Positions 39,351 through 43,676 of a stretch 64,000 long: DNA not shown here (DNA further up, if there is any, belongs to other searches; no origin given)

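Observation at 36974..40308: RM gene plus small serine recombinase bracketed by 50-bp direct repeats with nested dyads: candidate excisable defence cassette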

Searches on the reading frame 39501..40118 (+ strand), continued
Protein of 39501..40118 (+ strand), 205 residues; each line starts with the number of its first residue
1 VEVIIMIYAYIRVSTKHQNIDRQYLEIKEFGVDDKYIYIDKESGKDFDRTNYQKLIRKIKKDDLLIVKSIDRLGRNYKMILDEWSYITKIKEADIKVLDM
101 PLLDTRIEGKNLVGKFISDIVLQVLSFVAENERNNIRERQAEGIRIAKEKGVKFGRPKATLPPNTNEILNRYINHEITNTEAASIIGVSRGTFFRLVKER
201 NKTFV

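Call 70: find_encoding_contigs(protein=window:39516-40118:+, flank=5000, max_places=10)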
Protein window:39516-40118:+ (200 aa): 6 contigs read that carry it; 4 places shown.
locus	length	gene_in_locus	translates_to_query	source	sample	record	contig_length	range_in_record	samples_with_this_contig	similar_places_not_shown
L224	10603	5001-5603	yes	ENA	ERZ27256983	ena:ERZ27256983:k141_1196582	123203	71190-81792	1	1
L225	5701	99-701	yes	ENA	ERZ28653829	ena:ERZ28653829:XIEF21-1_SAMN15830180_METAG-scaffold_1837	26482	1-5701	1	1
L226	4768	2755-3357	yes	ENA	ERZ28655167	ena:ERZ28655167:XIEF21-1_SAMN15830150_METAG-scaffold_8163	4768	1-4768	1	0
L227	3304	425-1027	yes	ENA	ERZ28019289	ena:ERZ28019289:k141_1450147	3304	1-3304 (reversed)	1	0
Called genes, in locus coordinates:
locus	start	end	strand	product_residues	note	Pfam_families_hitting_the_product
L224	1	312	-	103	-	PF13463:HTH_27 (weak), PF13601:HTH_34 (weak), PF03551:PadR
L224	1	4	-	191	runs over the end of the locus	PF22564:HAAS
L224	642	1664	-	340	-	PF01073:3Beta_HSD, PF01370:Epimerase, PF02719:Polysacc_synt_2, PF04321:RmlD_sub_bind, PF13460:NAD_binding_10, PF16363:GDP_Man_Dehyd, PF07993:NAD_binding_4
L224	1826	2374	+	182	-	-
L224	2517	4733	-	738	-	-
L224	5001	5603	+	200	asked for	PF00239:Resolvase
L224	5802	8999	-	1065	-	-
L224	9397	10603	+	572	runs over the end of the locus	PF07969:Amidohydro_3 (faint), PF01979:Amidohydro_1, PF13382:Adenine_deam_C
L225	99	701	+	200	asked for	PF00239:Resolvase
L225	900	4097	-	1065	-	-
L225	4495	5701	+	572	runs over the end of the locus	PF07969:Amidohydro_3 (faint), PF01979:Amidohydro_1, PF13382:Adenine_deam_C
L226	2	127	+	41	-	?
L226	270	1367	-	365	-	-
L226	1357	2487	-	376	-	-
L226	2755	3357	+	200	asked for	PF00239:Resolvase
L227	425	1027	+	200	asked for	PF00239:Resolvase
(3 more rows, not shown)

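Call 77: search_solved_structures(query=window:39516-40118:+, max_evalue=0.00001)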
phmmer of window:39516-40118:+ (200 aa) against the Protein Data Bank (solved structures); distinct sequences matched with E-value up to 0.00001: 15.
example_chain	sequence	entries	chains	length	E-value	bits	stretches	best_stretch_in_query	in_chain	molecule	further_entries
2r0q_C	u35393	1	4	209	1.4e-33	119.4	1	1-174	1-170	Putative transposon Tn552 DNA-invertase bin3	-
5c32_B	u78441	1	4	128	1.9e-22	83.1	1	1-130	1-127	Putative transposon Tn552 DNA-invertase bin3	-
5c31_A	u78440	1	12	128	2e-22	83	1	1-130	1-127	Sin, putative plasmid resolvase dimer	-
5cy1_A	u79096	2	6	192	5.1e-22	81.7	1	2-195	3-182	Transposon Tn3 resolvase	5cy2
5c34_B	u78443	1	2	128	7e-22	81.2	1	1-130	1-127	Putative transposon Tn552 DNA-invertase bin3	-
5c35_A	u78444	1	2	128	1.5e-21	80.2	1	1-130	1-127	Recombinase Sin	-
1zr2_A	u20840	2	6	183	1.9e-21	79.8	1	2-196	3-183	Transposon gamma-delta resolvase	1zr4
2gm4_A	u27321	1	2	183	2.6e-21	79.4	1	2-196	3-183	Transposon gamma-delta resolvase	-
1gdt_A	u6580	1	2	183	1.5e-20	76.9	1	2-196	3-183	PROTEIN (GAMMA DELTA RESOLVASE)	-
3pkz_A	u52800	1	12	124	4.7e-20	75.3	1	1-127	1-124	Recombinase Sin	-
1gdr_A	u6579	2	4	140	2e-17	66.7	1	2-149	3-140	GAMMA DELTA-RESOLVASE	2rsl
2gm5_A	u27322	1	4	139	1.8e-16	63.6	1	2-140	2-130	Transposon gamma-delta resolvase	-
4m6f_A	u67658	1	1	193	3.1e-14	56.3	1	1-190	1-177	DNA-invertase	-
3uj3_X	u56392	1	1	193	2.2e-13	53.6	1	1-190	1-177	DNA-invertase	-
1ght_A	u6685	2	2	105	1.2e-11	47.9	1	2-100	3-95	TRANSPOSON GAMMA-DELTA RESOLVASE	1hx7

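Call 87: search_protein_families(library=pfam, proteins=[L109:7296-8447:-, L109:6581-6874:-, L109:2699-3691:-, L095:7320-8378:-, L109:8686-9204:-, L109:1197-1862:-, L109:9913-11760:-], max_evalue=0.01)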
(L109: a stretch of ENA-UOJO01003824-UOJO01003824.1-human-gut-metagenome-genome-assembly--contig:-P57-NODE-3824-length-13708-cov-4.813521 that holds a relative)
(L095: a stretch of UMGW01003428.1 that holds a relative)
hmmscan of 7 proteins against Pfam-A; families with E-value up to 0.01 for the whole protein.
L109:7296-8447:- (383 aa): 1 family
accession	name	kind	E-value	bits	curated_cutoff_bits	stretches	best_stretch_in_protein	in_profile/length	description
PF00990.26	GGDEF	-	4e-33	114.9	23.8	1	224-371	2-156/161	Diguanylate cyclase, GGDEF domain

L109:6581-6874:- (97 aa): 7 families
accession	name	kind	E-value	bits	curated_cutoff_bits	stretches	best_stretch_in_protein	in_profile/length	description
PF25787.1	HTH_SB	-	1.2e-07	31.9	43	1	10-55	5-50/53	Sleeping Beauty transposase HTH domain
PF13518.12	HTH_28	-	6.4e-07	29.8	25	1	17-53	2-38/52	Helix-turn-helix domain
PF13384.12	HTH_23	-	2.4e-06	27.6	24.6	1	19-53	9-43/50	Homeodomain-like domain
PF08281.18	Sigma70_r4_2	-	4.1e-06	26.8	25.7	1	19-47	17-46/54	Sigma-70, region 4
PF13542.12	HTH_Tnp_ISL3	-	0.0017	18.2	27.4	1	15-51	15-50/51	Helix-turn-helix domain of transposase family ISL3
PF03884.20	YacG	-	0.0061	16.7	25.5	1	60-84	3-27/52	DNA gyrase inhibitor YacG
PF04545.22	Sigma70_r4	-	0.0098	15.8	24.1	0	25-50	18-43/50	Sigma-70, region 4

L109:2699-3691:- (330 aa): 1 family
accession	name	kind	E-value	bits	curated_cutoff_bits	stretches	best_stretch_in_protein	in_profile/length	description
PF01420.25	Methylase_S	-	7e-26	91.9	22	2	7-149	2-154/168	Type I restriction modification DNA specificity domain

L095:7320-8378:- (352 aa): 2 families
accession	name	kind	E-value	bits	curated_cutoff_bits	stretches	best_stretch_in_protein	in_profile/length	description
PF02661.23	Fic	-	1.4e-17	64.8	24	1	111-219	1-93/93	Fic/DOC family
PF13784.11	Fic_N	-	3.2e-05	24.3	26.7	1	60-101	37-78/82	Fic/DOC family N-terminal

L109:8686-9204:- (172 aa): 1 family
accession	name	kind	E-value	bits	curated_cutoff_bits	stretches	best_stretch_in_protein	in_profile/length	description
PF08271.17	Zn_Ribbon_TF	-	0.00012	22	29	0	2-19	1-16/43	TFIIB zinc-binding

L109:1197-1862:- (221 aa): 1 family
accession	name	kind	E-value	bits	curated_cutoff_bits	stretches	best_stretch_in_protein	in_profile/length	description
PF13520.12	AA_permease_2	-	0.0067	15.8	27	1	58-163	314-421/427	Amino acid permease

L109:9913-11760:- (615 aa): 1 family
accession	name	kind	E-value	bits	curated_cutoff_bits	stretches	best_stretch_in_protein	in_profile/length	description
PF20990.2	DUF2207_C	-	6.3e-05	23.2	33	1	29-139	90-207/247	Predicted membrane protein (DUF2207) C-terminal domain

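Call 108: search_protein_families(library=pfam, proteins=[L131:212-1138:-, L131:1148-1579:-, L131:3302-3751:-, L131:3753-4448:-, L131:4612-5385:-, L131:5404-5793:-, L131:6807-7229:+, L131:8161-8484:+, L131:10031-10705:-], max_evalue=0.001)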
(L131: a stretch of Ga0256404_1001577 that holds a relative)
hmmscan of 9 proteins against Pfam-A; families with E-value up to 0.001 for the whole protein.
L131:212-1138:- (308 aa): 2 families
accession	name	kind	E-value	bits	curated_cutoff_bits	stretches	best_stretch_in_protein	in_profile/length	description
PF13408.12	Zn_ribbon_recom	-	1.9e-08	35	25.3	1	58-116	1-57/58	Recombinase zinc beta ribbon domain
PF07508.19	Recombinase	-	3.9e-05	24.3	21.1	1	2-44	46-102/102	Recombinase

L131:1148-1579:- (143 aa): 1 family
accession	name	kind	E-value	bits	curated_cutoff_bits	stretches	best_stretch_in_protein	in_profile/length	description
PF00239.26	Resolvase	-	6.5e-10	39.7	23.3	1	4-81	66-144/145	Resolvase, N terminal domain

L131:3302-3751:- (149 aa): 0 families

L131:3753-4448:- (231 aa): 1 family
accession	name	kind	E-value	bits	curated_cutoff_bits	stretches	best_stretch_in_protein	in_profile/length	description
PF14386.11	DUF4417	-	3.5e-27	95.5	28.9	1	54-197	29-175/183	Domain of unknown function (DUF4417)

L131:4612-5385:- (257 aa): 1 family
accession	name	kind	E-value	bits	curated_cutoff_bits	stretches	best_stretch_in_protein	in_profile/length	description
PF06114.19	Peptidase_M78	-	4.3e-09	36.7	22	1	102-222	36-123/123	IrrE N-terminal-like domain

L131:5404-5793:- (129 aa): 4 families
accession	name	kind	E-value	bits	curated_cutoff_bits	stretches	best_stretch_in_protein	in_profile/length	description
PF13560.12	HTH_31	-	1.4e-08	35.3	27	1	4-71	2-63/64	Helix-turn-helix domain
PF12844.13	HTH_19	-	1.6e-06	28.3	30.2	1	5-44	1-40/64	Helix-turn-helix domain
PF01381.28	HTH_3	-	2e-06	28.2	23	1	8-39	1-32/55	Helix-turn-helix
PF13413.12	HTH_25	-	0.00024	21.3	24.6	1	7-40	1-34/62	Helix-turn-helix domain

L131:6807-7229:+ (140 aa): 0 families

L131:8161-8484:+ (107 aa): 1 family
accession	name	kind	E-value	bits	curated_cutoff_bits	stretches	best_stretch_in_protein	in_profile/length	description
PF00589.27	Phage_integrase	-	8.4e-17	61.9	27.1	1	9-91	88-169/172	Phage integrase family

L131:10031-10705:- (224 aa): 0 families

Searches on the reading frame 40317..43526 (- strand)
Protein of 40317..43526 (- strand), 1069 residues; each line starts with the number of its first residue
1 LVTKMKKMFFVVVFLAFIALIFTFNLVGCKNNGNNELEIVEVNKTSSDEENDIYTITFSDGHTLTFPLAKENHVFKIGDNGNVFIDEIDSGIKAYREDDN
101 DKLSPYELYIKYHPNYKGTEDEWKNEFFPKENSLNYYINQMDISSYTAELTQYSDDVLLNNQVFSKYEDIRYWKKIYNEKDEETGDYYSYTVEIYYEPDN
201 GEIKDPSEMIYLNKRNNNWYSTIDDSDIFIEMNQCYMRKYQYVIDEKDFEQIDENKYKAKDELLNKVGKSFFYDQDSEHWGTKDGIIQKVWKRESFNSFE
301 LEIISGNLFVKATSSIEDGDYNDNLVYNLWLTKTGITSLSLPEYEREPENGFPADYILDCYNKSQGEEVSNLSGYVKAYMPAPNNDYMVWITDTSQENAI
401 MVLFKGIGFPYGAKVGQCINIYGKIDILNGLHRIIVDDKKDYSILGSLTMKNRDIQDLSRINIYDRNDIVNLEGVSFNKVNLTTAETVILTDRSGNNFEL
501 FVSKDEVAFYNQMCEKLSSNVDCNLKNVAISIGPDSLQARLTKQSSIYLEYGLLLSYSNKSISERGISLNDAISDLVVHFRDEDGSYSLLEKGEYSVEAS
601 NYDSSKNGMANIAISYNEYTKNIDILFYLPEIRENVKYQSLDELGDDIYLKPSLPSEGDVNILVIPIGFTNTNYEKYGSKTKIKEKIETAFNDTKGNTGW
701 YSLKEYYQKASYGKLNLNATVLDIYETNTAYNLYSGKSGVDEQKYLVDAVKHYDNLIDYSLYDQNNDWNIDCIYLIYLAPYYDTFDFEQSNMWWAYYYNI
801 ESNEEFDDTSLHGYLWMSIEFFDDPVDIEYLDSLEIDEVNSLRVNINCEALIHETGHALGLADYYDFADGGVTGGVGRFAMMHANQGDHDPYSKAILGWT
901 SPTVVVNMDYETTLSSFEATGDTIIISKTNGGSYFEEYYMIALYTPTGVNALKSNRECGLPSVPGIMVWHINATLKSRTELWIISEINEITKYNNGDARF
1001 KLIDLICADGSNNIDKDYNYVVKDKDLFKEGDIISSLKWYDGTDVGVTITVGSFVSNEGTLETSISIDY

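Call 7: search_protein_families(library=pfam, proteins=[window:40317-43526:-])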
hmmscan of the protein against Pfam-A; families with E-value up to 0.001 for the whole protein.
window:40317-43526:- (1069 aa): 1 family
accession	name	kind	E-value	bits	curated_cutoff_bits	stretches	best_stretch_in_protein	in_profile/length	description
PF07523.18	Big_3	-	0.00032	21.3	21.2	0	574-625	17-66/68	Bacterial Ig-like domain (group 3)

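Call 13: search_protein_families(library=ncbifam, proteins=[window:40317-43526:-], max_evalue=0.1)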
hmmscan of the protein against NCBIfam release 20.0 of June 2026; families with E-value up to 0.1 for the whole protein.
window:40317-43526:- (1069 aa): 1 family
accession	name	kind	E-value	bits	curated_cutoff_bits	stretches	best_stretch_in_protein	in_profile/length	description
TIGR03296.1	M6dom_TIGR03296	domain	1.1e-24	87.9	110.8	1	685-951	13-275/286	M6 family metalloprotease domain-containing protein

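Call 72: find_homologous_proteins(query=window:40317-43514:-, max_evalue=1e-50)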
Query window:40317-43514:- (1065 aa): 6 proteins with E <= 1e-50 among 8000 candidates.
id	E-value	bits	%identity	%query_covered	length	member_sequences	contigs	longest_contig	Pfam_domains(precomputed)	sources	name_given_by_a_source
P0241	0.0e+0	2423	100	100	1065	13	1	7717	-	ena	-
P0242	0.0e+0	1464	58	97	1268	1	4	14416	-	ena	-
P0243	0.0e+0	1402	58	97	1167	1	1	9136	PF07523.19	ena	-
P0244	0.0e+0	1394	57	97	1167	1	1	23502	-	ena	-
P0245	0.0e+0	1354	57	97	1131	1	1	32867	-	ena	-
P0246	0.0e+0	1249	58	91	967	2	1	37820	-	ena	-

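Call 73: find_encoding_contigs(protein=P0245, flank=7000, max_places=3)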
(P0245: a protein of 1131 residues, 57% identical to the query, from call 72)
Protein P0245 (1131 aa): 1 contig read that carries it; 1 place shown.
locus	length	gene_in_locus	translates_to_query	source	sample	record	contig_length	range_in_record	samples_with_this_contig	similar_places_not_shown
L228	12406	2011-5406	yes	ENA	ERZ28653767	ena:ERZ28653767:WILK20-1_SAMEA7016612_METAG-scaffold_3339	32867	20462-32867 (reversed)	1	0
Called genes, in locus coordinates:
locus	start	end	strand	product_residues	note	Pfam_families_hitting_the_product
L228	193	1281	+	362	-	-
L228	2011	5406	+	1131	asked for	-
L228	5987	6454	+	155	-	-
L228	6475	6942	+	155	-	-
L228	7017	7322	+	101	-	-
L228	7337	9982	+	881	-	-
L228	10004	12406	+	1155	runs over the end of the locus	PF00091:Tubulin (faint), PF13809:Tubulin_2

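Call 74: find_encoding_contigs(protein=P0246, flank=7000, max_places=3)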
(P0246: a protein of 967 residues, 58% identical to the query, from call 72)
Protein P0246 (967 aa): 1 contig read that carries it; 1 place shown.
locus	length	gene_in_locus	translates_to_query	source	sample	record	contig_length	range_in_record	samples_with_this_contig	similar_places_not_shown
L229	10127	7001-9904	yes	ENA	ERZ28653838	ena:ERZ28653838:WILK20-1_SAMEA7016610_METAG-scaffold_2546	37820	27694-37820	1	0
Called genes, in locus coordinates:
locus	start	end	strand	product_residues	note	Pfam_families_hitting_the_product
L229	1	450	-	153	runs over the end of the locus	PF01527:HTH_Tnp_1, PF13551:HTH_29 (faint)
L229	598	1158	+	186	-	PF01381:HTH_3, PF07883:Cupin_2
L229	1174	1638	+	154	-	PF04073:tRNA_edit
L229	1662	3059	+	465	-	PF16289:PIN_12 (faint), PF18476:PIN_8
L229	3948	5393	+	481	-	PF01842:ACT (faint), PF00753:Lactamase_B (faint)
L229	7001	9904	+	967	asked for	-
